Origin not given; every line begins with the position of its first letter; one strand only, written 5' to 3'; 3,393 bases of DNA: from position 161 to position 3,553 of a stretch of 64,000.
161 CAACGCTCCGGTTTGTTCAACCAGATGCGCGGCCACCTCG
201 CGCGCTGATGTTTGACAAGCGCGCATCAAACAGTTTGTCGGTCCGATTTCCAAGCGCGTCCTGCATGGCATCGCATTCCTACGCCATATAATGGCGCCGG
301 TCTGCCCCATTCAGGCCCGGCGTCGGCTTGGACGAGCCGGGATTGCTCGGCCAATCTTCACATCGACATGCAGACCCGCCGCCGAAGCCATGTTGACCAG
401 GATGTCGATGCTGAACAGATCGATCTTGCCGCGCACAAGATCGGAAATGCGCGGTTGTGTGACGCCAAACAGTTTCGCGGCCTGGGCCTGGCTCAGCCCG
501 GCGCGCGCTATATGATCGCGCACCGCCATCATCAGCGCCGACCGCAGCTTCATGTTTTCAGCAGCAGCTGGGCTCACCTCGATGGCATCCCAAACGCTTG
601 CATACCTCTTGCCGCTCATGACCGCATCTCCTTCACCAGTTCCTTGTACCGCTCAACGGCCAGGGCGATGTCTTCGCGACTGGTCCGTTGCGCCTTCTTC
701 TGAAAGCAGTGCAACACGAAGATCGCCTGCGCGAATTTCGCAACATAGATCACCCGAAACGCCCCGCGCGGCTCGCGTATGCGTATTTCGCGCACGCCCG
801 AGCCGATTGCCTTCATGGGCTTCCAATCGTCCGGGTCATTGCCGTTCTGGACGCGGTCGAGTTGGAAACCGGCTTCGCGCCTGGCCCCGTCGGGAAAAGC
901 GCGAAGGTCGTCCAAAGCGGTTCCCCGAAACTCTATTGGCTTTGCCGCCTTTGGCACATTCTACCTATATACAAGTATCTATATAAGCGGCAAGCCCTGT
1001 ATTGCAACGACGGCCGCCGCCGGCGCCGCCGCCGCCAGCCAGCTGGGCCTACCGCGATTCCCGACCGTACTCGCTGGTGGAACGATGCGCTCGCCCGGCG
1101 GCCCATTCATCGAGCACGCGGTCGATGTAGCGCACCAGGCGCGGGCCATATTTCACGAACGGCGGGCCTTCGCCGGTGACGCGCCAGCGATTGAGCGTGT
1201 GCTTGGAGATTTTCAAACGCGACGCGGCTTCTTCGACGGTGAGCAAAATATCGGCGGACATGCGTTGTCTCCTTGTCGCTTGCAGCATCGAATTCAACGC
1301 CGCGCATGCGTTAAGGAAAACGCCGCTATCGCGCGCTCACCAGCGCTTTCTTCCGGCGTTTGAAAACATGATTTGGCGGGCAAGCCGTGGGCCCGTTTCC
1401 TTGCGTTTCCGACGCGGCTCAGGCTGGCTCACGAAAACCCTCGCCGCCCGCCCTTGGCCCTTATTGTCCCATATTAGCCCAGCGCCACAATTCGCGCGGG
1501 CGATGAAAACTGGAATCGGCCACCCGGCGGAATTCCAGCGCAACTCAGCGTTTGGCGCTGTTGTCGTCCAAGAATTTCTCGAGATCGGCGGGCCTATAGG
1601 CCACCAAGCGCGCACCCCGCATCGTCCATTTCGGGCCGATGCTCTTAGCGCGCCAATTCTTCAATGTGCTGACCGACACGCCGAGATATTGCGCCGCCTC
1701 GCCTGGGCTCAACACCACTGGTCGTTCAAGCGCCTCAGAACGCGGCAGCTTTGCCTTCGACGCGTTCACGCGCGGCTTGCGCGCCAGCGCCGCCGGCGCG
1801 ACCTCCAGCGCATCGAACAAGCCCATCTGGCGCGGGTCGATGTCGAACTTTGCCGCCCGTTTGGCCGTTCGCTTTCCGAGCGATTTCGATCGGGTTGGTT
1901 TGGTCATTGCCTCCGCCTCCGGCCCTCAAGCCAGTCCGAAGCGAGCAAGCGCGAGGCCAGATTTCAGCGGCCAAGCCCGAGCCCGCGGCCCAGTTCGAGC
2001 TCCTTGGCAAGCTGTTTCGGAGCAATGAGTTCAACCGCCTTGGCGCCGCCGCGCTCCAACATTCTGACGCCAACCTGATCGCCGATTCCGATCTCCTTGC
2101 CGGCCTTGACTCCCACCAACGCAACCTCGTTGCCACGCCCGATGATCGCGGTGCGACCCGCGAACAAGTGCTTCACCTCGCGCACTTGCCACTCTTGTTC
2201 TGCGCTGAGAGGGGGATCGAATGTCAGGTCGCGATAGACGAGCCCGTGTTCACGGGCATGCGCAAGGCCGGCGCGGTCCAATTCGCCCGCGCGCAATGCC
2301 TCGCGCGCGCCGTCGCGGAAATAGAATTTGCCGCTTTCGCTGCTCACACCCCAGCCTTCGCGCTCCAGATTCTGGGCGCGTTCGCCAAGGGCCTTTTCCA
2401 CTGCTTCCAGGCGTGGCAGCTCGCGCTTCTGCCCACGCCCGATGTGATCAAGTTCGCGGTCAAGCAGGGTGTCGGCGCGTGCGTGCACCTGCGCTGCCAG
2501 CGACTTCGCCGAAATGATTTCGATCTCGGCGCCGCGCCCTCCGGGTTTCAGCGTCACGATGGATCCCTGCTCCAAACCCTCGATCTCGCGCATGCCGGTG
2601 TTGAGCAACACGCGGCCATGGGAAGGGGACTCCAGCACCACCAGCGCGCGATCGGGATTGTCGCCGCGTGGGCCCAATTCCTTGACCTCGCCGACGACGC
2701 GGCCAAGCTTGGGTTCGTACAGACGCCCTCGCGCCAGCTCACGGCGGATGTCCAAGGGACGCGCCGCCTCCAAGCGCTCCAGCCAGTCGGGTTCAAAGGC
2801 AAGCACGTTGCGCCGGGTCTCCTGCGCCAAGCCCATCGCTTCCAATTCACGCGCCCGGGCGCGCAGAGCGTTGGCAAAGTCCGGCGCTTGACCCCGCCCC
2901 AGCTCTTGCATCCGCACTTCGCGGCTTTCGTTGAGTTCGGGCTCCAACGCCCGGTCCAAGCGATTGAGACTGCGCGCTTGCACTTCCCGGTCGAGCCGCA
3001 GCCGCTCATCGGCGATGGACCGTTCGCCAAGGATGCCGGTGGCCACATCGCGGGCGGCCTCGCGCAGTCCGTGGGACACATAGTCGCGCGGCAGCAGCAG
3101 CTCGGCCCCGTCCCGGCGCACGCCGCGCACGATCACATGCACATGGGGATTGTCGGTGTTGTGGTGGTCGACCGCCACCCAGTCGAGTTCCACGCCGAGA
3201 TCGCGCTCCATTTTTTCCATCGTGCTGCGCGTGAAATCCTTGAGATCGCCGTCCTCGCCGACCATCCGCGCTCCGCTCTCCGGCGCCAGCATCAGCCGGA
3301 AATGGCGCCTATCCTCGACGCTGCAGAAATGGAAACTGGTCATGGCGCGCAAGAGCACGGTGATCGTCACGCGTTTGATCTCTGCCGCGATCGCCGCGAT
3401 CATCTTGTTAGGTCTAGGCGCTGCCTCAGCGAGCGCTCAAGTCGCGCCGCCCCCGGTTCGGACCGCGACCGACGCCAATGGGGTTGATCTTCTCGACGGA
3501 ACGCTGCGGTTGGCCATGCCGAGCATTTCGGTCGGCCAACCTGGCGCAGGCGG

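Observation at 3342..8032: Sec-signal Rhs polymorphic toxin with an unassignable 211-aa tip and an overlapping lipoprotein immunity candidate; no T6SS context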

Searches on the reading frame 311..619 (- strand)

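Call 51: search_protein_families(library=pfam, proteins=[window:311-619:-], max_evalue=0.01)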
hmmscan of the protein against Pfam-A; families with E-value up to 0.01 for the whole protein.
window:311-619:- (102 aa): 3 families
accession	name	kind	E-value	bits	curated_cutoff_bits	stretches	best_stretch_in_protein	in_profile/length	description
PF13744.12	HTH_37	-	2.2e-23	82.3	27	1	16-89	6-79/80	Helix-turn-helix domain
PF13560.12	HTH_31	-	1.2e-07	32.3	27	1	38-85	11-58/64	Helix-turn-helix domain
PF01381.28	HTH_3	-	1.6e-07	31.7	23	1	39-86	7-53/55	Helix-turn-helix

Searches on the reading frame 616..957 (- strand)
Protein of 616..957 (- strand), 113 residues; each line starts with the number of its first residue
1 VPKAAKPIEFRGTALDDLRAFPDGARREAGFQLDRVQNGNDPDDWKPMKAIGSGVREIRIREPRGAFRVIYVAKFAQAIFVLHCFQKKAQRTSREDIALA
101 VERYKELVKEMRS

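Call 51: search_protein_families(library=pfam, proteins=[window:616-957:-], max_evalue=0.01)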
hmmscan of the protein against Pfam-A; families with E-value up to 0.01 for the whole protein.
window:616-957:- (113 aa): 2 families
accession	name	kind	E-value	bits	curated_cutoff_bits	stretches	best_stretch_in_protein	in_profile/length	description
PF05973.20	Gp49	-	9e-28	96.6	23.9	1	16-105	1-90/90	Phage derived protein Gp49-like (DUF891)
PF17603.7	DUF5499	-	0.0055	17.7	27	1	32-95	29-92/97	Family of unknown function (DUF5499)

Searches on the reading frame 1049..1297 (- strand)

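Call 51: search_protein_families(library=pfam, proteins=[window:1049-1297:-], max_evalue=0.01)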
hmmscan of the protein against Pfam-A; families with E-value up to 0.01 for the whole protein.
window:1049-1297:- (82 aa): 2 families
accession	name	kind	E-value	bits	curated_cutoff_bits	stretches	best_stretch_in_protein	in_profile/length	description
PF12728.13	HTH_17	-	1.3e-09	38.6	27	1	18-69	1-50/51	Helix-turn-helix domain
PF13384.12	HTH_23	-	0.00026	21.1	24.6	1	12-39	12-38/50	Homeodomain-like domain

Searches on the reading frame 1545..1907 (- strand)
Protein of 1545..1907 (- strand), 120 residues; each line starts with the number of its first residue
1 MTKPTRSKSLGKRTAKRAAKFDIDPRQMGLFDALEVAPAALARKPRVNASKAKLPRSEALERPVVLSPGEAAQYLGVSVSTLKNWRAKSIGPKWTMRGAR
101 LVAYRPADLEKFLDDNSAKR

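Call 51: search_protein_families(library=pfam, proteins=[window:1545-1907:-], max_evalue=0.01)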
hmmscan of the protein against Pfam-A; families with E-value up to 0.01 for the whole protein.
window:1545-1907:- (120 aa): 4 families
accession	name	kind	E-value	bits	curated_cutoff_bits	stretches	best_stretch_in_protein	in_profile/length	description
PF12728.13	HTH_17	-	4.9e-09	36.8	27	1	65-116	1-50/51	Helix-turn-helix domain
PF20432.4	Xre-like-HTH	-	0.0011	19.7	25.8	0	66-101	24-61/63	Antitoxin Xre-like helix-turn-helix domain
PF00376.29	MerR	-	0.0026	18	28.2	1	67-85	1-19/38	MerR family regulatory protein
PF13384.12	HTH_23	-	0.0038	17.5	24.6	1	66-87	18-39/50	Homeodomain-like domain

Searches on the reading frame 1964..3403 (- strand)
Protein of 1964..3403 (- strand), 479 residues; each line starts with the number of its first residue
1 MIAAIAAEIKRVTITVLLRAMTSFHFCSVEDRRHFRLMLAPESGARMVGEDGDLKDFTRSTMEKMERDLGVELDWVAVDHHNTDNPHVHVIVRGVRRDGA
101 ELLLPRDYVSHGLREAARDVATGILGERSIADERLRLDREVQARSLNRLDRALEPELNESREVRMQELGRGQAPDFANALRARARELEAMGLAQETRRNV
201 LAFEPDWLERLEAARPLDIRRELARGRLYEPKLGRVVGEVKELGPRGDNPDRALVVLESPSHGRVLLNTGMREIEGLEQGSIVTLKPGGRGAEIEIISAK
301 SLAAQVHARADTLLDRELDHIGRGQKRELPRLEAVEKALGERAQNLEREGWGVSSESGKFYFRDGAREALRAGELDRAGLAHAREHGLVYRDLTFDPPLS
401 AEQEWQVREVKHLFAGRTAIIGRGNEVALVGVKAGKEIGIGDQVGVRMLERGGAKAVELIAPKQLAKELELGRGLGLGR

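Call 3: search_protein_families(library=pfam, proteins=[window:1964-3403:-], max_evalue=0.1)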
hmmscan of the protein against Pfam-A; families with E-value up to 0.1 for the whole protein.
window:1964-3403:- (479 aa): 3 families
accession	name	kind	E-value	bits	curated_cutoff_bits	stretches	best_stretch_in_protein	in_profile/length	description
PF11843.13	DUF3363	-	2.4e-16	60.3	28.4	1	290-446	206-357/375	Protein of unknown function (DUF3363)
PF03432.20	Relaxase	-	3.4e-05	24.6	24.6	1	52-99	61-106/132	MobA/VirD2-like, nuclease domain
PF18555.7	MobL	-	0.00035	20.1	28.5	1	54-92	124-164/383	MobL relaxases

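Call 4: search_protein_families(library=ncbifam, proteins=[window:1964-3403:-], max_evalue=0.1)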
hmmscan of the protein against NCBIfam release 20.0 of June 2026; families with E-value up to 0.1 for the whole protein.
window:1964-3403:- (479 aa): 4 families
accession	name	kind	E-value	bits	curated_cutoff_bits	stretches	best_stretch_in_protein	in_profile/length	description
NF041267.1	relax_RlxS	exception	2.8e-49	168.4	850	2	24-213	125-306/654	relaxase/mobilization nuclease RlxS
NF041499.3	MobP3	subfamily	0.0016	18.1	150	1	56-92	115-154/315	MobP3 family relaxase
NF041498.2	MobP2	subfamily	0.0026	17.5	200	1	53-91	121-161/335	MobP2 family relaxase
NF041450.1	MobP1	subfamily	0.017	14.5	200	1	73-100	151-178/321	MobP1 family relaxase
